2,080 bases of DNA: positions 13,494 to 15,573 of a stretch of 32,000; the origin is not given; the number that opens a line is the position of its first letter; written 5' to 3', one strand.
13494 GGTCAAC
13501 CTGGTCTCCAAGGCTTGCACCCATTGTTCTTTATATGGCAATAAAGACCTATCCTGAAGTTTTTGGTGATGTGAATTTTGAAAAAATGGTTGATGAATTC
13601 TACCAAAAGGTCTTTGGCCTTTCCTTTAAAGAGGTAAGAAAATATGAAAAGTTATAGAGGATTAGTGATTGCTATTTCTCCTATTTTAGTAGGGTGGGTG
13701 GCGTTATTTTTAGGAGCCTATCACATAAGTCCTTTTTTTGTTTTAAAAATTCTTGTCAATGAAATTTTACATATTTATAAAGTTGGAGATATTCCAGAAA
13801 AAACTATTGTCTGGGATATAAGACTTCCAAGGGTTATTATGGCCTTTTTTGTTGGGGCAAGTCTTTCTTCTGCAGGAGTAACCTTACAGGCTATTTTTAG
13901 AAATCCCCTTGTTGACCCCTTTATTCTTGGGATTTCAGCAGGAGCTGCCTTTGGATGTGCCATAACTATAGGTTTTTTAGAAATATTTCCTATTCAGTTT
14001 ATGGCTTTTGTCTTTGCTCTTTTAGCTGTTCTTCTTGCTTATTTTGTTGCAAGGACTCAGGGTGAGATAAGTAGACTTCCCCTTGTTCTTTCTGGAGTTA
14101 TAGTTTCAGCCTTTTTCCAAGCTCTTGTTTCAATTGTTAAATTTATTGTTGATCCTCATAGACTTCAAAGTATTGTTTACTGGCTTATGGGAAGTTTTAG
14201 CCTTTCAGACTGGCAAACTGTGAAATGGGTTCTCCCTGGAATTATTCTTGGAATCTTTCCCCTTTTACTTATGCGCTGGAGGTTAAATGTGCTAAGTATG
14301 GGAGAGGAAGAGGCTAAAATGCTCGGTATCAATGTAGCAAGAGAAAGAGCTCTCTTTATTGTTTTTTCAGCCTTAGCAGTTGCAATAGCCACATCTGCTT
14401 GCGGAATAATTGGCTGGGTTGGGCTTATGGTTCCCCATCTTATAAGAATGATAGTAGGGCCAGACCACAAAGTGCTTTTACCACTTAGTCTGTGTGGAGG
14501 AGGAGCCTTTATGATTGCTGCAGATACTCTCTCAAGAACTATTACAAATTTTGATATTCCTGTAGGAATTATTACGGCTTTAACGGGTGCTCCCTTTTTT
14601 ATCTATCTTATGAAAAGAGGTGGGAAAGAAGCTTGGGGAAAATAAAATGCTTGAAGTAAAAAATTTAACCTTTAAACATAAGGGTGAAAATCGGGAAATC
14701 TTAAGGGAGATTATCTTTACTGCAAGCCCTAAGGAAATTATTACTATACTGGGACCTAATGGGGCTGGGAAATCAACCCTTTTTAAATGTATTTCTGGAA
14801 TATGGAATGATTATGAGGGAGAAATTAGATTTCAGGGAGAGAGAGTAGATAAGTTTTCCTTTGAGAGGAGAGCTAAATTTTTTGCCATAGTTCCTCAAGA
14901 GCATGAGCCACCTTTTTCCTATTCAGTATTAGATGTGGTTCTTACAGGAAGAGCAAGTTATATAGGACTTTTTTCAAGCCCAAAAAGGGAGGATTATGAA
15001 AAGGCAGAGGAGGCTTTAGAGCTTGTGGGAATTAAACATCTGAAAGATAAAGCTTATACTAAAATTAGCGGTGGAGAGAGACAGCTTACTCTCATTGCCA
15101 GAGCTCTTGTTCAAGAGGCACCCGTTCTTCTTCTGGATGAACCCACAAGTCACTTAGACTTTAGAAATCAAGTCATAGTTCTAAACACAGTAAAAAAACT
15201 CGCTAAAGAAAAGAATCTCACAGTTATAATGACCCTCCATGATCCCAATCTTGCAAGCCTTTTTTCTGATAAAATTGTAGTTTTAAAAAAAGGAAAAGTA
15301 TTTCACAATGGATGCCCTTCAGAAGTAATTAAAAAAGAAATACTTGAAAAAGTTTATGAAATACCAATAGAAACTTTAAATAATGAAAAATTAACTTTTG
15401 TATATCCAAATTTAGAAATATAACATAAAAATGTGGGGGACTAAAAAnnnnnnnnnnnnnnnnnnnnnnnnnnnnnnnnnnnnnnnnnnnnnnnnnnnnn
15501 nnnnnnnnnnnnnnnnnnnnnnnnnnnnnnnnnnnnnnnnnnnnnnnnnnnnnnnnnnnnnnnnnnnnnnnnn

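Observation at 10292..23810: Self-contained 11-ORF operon coupling TonB-dependent uptake and an ABC importer to a class I (CobN-ChlI-ChlD) chelatase and a dedicated ExbB-ExbD-TonB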

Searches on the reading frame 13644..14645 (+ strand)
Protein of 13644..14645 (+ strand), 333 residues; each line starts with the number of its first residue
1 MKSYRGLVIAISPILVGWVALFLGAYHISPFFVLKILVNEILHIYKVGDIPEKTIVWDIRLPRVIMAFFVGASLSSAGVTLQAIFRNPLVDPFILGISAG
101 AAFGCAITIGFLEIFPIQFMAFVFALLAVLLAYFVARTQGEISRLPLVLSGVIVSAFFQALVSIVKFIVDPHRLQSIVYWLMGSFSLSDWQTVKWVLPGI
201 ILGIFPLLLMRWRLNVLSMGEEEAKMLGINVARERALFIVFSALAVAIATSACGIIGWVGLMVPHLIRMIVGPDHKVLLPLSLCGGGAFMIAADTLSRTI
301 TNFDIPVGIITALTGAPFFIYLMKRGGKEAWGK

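Call 3: search_protein_families(library=pfam, proteins=[window:13644-14645:+])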
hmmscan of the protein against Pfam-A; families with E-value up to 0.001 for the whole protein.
window:13644-14645:+ (333 aa): 2 families
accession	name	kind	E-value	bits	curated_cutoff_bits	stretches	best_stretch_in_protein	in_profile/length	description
PF01032.23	FecCD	-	4.8e-96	321.9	26.5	1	15-325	4-311/311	FecCD transport family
PF00950.22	ABC-3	-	0.00047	20.2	20.1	1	107-320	46-252/258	ABC 3 transport family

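Call 19: search_protein_families(library=ncbifam, proteins=[window:13644-14645:+])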
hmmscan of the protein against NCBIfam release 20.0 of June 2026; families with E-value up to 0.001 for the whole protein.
window:13644-14645:+ (333 aa): 16 families
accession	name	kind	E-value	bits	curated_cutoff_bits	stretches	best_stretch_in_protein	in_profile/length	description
NF007081.0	PRK09535.1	equivalog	2.9e-80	270.4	461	1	45-325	81-360/366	vitamin B12 ABC transporter permease BtuC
TIGR03869.1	F420-0_ABCperm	hypoth_equivalog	6.4e-62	209.7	437.35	1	52-326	45-321/325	putative F420-0 ABC transporter permease subunit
NF003001.0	PRK03784.1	equivalog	1.2e-59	202.1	334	1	44-325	43-327/332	vitamin B12 ABC transporter permease BtuC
NF008407.0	PRK11228.1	equivalog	3.3e-56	190.6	396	1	13-325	16-328/330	iron-dicitrate ABC transporter permease FecC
NF007867.0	PRK10577.1-3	subfamily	5.7e-54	183.6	849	1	52-326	428-705/710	Fe(3+)-hydroxamate ABC transporter permease FhuB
NF007760.0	PRK10441.1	equivalog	5.8e-54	183.5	428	1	14-326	21-329/335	Fe(3+)-siderophore ABC transporter permease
NF007871.0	PRK10577.2-2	equivalog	9.1e-54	183.1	899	1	34-328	381-678/679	Fe(3+)-hydroxamate ABC transporter permease FhuB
NF007299.0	PRK09777.1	equivalog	6.4e-53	180.1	406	1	34-325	26-316/318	Fe(3+) dicitrate ABC transporter permease subunit FecD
NF007866.0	PRK10577.1-2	equivalog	1e-52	179.4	554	1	32-326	367-663/666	Fe(3+)-hydroxamate ABC transporter permease FhuB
NF007872.0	PRK10577.2-3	equivalog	3.4e-48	164.5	727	1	54-326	56-331/676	Fe(3+)-hydroxamate ABC transporter permease FhuB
NF007873.0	PRK10577.2-4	equivalog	2.8e-39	135.4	1012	1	50-323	27-640/646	Fe(3+)-hydroxamate ABC transporter permease FhuB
NF007870.0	PRK10577.2-1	equivalog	3.2e-38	131.8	1355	1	52-329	396-676/678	Fe(3+)-hydroxamate ABC transporter permease FhuB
NF007869.0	PRK10577.1-6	equivalog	1.6e-36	126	954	1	55-323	421-691/703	Fe(3+)-hydroxamate ABC transporter permease FhuB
NF007868.0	PRK10577.1-5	equivalog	2.6e-35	122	943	2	56-211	58-215/666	Fe(3+)-hydroxamate ABC transporter permease FhuB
NF007759.0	PRK10440.1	equivalog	1.8e-33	116.2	422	1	7-325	13-325/330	iron-enterobactin ABC transporter permease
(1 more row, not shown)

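Call 44: search_solved_structures(query=window:13644-14645:+, max_evalue=1e-10)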
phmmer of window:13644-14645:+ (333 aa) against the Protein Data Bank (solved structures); distinct sequences matched with E-value up to 1e-10: 8.
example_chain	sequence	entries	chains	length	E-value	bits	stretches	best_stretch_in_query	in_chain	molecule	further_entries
2nq2_A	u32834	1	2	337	5e-63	216.6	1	14-328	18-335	Hypothetical ABC transporter permease protein HI1471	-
7lb8_B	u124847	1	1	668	4.3e-55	190.5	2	57-326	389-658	Iron(3+)-hydroxamate import system permease protein FhuB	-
4g1u_A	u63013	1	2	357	2e-51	178.5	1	56-327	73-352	Hemin transport system permease protein hmuU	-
5b57_A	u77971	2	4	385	3.7e-51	177.6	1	52-325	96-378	Putative hemin ABC transport system, membrane protein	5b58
1l7v_A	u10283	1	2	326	3.3e-39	138.3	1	54-327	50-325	VITAMIN B12 TRANSPORT SYSTEM PERMEASE PROTEIN BTUC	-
2qi9_A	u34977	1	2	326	1.3e-38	136.3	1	54-327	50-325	Vitamin B12 import system permease protein btuC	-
4r9u_A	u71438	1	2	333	1.4e-38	136.2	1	54-327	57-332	Vitamin B12 import system permease protein BtuC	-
4dbl_A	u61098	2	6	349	1.6e-38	136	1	54-327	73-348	Vitamin B12 import system permease protein BtuC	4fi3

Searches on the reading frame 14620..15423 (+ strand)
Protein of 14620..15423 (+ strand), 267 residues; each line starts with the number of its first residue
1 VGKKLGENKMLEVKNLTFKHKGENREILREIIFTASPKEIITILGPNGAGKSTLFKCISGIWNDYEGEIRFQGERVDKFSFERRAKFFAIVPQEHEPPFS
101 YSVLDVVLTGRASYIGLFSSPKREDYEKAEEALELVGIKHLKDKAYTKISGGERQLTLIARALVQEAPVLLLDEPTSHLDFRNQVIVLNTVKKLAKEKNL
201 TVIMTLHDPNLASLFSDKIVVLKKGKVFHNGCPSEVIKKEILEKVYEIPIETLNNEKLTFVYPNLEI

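Call 3: search_protein_families(library=pfam, proteins=[window:14620-15423:+])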
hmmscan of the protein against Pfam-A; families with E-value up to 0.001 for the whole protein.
window:14620-15423:+ (267 aa): 6 families
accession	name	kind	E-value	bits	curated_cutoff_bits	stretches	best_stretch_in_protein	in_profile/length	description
PF00005.33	ABC_tran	-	1.4e-30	107.1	25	1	29-177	2-137/137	ABC transporter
PF13304.12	AAA_21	-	3.1e-14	54.2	27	2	145-211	234-302/304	AAA domain, putative AbiEii toxin, Type IV TA system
PF02463.25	SMC_N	-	1.4e-09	38.2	40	1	37-211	23-201/220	RecF/RecN/SMC N terminal domain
PF13476.12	AAA_23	-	0.00011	23.3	27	1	37-59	18-40/201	AAA domain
PF13175.12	AAA_15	-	0.00027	21.1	32.1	0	39-81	24-70/374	AAA ATPase domain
PF09818.15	ABC_ATPase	-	0.00036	20.1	23.2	0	37-68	78-110/283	P-loop domain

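Call 19: search_protein_families(library=ncbifam, proteins=[window:14620-15423:+])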
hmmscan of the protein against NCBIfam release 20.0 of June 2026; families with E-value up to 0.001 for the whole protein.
window:14620-15423:+ (267 aa): 191 families (the best 25 are shown)
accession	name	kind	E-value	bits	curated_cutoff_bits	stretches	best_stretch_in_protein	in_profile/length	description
NF010068.0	PRK13548.1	equivalog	2.2e-66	223.6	261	1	8-257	3-251/261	heme ABC transporter ATP-binding protein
TIGR03873.1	F420-0_ABC_ATP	hypoth_equivalog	6.5e-59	199.3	372.4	1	21-253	10-241/256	putative F420-0 ABC transporter ATP-binding protein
NF008409.0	PRK11231.1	equivalog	5.1e-56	189.8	375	1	10-254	2-243/255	Fe(3+) dicitrate ABC transporter ATP-binding protein FecE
NF007082.0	PRK09536.1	equivalog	6.2e-55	186.9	537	1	10-247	3-237/402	corrinoid ABC transporter ATPase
TIGR02315.1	ABC_phnC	equivalog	7.3e-50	169.6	266.1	1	10-247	1-243/243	phosphonate ABC transporter ATP-binding protein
NF007863.0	PRK10575.1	equivalog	1.7e-47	161.9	433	1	8-253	9-252/265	Fe3+-hydroxamate ABC transporter ATP-binding protein FhuC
NF052485.1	sider_ATP_EitC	equivalog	4.8e-43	147.4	485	1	14-248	6-234/251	siderophore ABC transporter ATP-binding protein EitC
NF010067.0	PRK13547.1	equivalog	1.5e-40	139.2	374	1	10-254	1-260/272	heme ABC transporter ATP-binding protein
TIGR03771.1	anch_rpt_ABC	equivalog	1.6e-40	139.2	268.8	1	35-248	3-211/223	anchored repeat-type ABC transporter ATP-binding subunit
NF007606.0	PRK10253.1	equivalog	1.8e-40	139.1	497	1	39-249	34-244/266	iron-enterobactin ABC transporter ATP-binding protein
NF053840.1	MnTportMntADein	equivalog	1.3e-38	132.9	400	1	10-244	1-227/240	manganese ABC transporter ATP-binding protein MntA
NF010171.0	PRK13652.1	equivalog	2.9e-38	131.6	476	1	10-245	3-235/277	cobalt transporter ATP-binding subunit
TIGR04520.1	ECF_ATPase_1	equivalog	8.2e-38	130.4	315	1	12-245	2-233/269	energy-coupling factor transporter ATPase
NF040840.2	tungstate_WtpC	equivalog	2.7e-37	128.9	440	1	10-245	1-227/347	tungstate ABC transporter ATP-binding protein WtpC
TIGR03265.1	PhnT2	equivalog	4.3e-37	128.1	457.7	1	10-238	4-224/353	putative 2-aminoethylphosphonate ABC transporter ATP-binding protein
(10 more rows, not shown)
